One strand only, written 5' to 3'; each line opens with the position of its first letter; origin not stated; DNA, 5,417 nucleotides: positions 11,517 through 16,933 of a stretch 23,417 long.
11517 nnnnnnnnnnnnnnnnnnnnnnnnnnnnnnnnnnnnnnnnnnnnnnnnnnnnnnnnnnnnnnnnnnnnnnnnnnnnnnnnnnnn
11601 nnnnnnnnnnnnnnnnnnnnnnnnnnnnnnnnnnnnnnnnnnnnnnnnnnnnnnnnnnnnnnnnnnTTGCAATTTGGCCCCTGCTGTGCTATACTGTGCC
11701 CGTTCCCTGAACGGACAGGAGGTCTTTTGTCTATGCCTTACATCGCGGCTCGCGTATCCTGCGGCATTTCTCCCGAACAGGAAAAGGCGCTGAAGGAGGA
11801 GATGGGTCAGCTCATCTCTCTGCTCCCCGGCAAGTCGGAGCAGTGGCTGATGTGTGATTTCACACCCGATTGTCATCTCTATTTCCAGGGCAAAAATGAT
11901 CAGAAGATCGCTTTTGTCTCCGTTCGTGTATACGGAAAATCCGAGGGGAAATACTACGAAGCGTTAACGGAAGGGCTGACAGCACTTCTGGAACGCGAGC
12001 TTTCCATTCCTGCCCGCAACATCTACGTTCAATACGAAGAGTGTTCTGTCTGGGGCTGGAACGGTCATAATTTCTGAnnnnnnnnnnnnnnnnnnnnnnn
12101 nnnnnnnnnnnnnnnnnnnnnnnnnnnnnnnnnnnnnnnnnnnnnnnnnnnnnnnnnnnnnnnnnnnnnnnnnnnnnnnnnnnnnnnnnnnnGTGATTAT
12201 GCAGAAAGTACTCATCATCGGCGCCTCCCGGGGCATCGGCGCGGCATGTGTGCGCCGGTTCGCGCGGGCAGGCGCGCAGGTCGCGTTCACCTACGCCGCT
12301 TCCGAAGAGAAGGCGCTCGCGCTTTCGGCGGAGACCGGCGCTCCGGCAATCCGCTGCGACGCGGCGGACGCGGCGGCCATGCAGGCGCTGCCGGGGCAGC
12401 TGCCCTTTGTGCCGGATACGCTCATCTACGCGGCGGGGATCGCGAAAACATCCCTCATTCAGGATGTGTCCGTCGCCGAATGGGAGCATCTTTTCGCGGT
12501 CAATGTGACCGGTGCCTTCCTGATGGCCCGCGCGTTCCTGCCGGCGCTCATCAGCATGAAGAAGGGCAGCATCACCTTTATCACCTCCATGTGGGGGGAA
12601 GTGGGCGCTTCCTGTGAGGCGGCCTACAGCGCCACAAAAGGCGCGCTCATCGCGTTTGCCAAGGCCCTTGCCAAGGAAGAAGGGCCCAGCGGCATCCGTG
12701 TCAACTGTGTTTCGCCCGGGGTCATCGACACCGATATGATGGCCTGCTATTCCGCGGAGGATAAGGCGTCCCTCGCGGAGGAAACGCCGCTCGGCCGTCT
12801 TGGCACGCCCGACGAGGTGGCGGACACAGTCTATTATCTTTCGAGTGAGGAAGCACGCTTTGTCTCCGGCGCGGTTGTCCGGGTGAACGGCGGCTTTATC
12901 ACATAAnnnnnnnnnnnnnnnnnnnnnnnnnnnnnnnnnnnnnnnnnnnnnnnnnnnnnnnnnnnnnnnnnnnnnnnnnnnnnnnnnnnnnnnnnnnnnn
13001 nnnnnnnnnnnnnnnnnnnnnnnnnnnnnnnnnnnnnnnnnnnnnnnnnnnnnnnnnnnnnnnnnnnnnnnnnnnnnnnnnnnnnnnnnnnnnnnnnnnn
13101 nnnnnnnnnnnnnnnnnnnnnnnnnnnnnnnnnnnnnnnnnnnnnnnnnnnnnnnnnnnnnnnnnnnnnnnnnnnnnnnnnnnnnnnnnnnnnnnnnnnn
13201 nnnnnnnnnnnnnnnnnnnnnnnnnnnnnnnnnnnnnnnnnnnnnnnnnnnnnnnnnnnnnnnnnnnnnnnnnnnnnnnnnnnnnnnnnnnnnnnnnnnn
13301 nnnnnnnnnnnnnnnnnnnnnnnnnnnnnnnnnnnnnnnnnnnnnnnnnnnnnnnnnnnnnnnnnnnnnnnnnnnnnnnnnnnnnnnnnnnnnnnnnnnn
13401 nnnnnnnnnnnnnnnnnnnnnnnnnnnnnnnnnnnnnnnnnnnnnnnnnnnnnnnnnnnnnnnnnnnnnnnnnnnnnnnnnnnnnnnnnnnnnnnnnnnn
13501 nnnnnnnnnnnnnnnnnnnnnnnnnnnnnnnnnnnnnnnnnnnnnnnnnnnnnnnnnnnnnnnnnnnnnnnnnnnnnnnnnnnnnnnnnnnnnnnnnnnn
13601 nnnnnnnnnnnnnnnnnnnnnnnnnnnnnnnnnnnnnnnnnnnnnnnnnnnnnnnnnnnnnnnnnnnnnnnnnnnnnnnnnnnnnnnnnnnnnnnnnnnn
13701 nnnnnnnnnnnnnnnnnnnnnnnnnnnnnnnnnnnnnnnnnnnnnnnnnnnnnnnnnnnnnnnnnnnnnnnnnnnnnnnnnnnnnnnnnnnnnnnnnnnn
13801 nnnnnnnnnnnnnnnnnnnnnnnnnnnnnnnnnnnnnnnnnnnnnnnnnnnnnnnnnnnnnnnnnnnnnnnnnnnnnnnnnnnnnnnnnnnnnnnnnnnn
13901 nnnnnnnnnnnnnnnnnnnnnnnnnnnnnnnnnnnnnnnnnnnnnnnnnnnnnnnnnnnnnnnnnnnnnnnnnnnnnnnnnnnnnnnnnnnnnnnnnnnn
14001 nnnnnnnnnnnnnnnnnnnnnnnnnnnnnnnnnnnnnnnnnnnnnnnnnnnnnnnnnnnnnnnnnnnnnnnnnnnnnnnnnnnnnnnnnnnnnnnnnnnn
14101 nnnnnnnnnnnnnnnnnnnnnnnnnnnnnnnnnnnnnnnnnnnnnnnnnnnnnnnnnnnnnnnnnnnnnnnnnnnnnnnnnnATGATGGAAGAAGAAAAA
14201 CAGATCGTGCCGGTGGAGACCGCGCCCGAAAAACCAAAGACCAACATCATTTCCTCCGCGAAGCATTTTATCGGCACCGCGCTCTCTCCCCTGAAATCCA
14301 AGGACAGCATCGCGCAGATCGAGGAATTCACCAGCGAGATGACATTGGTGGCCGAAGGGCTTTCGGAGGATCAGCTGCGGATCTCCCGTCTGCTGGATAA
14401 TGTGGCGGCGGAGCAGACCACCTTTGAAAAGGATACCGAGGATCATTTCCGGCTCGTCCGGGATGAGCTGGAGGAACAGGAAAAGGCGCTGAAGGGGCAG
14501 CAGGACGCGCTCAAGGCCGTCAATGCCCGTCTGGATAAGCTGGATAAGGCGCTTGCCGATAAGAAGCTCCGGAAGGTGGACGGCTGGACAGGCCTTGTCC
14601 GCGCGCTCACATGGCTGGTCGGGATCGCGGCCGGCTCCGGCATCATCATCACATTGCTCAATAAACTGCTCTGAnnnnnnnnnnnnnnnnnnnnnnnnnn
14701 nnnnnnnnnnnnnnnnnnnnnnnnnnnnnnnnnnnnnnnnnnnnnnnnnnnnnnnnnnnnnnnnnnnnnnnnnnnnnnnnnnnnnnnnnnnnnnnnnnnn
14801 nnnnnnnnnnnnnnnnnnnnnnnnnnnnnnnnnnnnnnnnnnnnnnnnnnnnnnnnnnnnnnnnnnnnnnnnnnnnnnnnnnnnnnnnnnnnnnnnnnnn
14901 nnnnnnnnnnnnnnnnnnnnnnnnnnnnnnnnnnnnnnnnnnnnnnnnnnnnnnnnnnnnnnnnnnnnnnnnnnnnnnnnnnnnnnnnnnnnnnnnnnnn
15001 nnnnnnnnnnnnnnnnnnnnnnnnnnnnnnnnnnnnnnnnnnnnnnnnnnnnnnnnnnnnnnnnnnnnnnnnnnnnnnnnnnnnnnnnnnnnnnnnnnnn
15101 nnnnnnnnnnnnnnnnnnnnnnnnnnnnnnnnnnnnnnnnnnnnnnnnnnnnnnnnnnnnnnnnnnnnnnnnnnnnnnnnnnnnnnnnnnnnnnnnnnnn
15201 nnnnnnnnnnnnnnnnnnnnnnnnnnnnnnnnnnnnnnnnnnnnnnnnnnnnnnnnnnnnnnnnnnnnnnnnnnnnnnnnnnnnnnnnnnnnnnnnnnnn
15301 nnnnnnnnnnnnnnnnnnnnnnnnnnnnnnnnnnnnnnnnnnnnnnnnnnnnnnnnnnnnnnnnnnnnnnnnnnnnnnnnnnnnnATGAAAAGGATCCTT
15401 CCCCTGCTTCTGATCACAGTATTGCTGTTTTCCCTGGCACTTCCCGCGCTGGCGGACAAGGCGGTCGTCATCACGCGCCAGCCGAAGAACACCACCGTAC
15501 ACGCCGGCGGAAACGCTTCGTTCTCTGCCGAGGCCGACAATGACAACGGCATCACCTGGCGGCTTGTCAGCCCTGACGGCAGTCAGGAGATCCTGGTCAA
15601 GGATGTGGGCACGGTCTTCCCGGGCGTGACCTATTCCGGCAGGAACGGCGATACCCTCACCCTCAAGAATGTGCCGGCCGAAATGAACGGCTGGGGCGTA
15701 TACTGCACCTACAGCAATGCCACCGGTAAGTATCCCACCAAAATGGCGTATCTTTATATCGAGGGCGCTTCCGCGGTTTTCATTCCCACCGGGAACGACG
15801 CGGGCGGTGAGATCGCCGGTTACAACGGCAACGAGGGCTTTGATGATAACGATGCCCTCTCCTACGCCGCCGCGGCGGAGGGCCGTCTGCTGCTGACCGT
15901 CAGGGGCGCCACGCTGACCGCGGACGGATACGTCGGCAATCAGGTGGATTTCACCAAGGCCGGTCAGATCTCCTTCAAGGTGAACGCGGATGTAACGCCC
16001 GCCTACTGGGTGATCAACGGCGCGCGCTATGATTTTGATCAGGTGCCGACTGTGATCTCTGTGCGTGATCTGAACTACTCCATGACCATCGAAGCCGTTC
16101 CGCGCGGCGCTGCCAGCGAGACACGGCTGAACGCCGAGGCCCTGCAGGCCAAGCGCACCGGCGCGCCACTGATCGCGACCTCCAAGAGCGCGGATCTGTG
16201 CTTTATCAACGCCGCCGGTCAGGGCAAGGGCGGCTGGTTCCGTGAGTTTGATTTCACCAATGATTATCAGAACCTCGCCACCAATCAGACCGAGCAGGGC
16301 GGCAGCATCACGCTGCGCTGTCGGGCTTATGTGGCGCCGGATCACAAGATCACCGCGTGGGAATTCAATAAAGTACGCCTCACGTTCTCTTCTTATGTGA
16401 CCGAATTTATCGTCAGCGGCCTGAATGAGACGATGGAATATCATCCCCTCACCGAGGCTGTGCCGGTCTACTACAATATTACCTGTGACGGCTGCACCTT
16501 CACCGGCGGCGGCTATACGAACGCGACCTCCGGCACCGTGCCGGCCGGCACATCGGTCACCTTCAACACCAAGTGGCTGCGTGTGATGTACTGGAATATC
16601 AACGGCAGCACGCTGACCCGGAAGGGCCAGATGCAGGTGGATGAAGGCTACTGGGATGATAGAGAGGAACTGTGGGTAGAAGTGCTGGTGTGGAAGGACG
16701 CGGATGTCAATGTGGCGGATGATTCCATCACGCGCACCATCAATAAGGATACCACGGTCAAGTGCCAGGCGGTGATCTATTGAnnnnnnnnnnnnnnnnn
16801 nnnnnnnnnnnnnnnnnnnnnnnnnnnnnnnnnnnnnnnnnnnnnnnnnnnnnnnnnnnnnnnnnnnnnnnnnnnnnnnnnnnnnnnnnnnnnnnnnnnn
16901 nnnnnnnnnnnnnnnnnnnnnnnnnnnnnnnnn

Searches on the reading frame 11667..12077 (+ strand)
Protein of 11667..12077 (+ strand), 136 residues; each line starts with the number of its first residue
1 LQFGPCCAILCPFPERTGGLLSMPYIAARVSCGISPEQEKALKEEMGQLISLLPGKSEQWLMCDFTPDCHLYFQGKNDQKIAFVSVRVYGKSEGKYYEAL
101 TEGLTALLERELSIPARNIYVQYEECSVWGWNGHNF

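Call 7: search_protein_families(library=pfam, proteins=[window:11667-12077:+])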
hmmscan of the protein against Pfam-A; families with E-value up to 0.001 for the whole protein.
window:11667-12077:+ (136 aa): 1 family
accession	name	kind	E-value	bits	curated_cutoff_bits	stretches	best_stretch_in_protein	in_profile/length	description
PF01187.23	MIF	-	1e-05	26.2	22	1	40-134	16-111/114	Macrophage migration inhibitory factor (MIF)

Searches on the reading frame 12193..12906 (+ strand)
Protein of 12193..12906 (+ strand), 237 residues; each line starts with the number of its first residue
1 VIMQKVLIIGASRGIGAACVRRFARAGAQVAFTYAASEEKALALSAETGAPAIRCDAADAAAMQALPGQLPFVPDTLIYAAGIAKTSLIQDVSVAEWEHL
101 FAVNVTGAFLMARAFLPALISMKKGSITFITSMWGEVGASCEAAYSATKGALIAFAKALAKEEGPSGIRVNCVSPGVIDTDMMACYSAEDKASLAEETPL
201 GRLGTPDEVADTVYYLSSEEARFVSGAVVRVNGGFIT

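Call 8: search_protein_families(library=pfam, proteins=[window:12193-12906:+])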
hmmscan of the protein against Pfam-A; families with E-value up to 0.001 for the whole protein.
window:12193-12906:+ (237 aa): 6 families
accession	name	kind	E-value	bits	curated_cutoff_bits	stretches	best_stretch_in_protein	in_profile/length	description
PF13561.12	adh_short_C2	-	1.4e-55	188.9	27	1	10-235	1-235/236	Enoyl-(Acyl carrier protein) reductase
PF00106.31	adh_short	-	6.9e-46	156.6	26.6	1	5-186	2-190/195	short chain dehydrogenase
PF08659.16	KR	-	3.3e-11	43.9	22.6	1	6-162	3-166/180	KR domain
PF23441.1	SDR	-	3.4e-06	27.1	27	1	95-235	113-255/258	SDR-like rossmann domain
PF01370.27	Epimerase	-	0.00011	22.2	20.9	1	6-116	1-103/240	NAD dependent epimerase/dehydratase family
PF08643.16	DUF1776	-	0.00063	19.7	25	1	86-180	105-201/294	Fungal family of unknown function (DUF1776)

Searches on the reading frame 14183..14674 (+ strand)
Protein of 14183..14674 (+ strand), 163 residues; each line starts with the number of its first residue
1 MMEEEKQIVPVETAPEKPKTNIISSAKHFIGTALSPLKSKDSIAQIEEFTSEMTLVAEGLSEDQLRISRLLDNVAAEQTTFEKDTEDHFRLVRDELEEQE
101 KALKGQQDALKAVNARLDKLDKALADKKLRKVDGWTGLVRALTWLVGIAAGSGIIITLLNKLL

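Call 45: search_protein_families(library=pfam, proteins=[window:14183-14674:+], max_evalue=0.01)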
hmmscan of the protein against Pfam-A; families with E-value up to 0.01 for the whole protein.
window:14183-14674:+ (163 aa): 1 family
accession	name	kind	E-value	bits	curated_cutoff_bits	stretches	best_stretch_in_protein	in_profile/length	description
PF12128.14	DUF3584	-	0.0076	14.2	31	1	44-118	632-706/1191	Protein of unknown function (DUF3584)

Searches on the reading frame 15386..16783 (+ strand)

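Call 45: search_protein_families(library=pfam, proteins=[window:15386-16783:+], max_evalue=0.01)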
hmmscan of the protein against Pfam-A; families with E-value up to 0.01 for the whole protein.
window:15386-16783:+ (465 aa): 2 families
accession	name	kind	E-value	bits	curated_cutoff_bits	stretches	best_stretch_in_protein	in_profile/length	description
PF13927.12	Ig_3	-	8.8e-07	29.8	30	0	28-111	3-78/78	Immunoglobulin domain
PF00047.31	ig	-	0.00026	21.7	21.8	0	35-119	2-80/81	Immunoglobulin domain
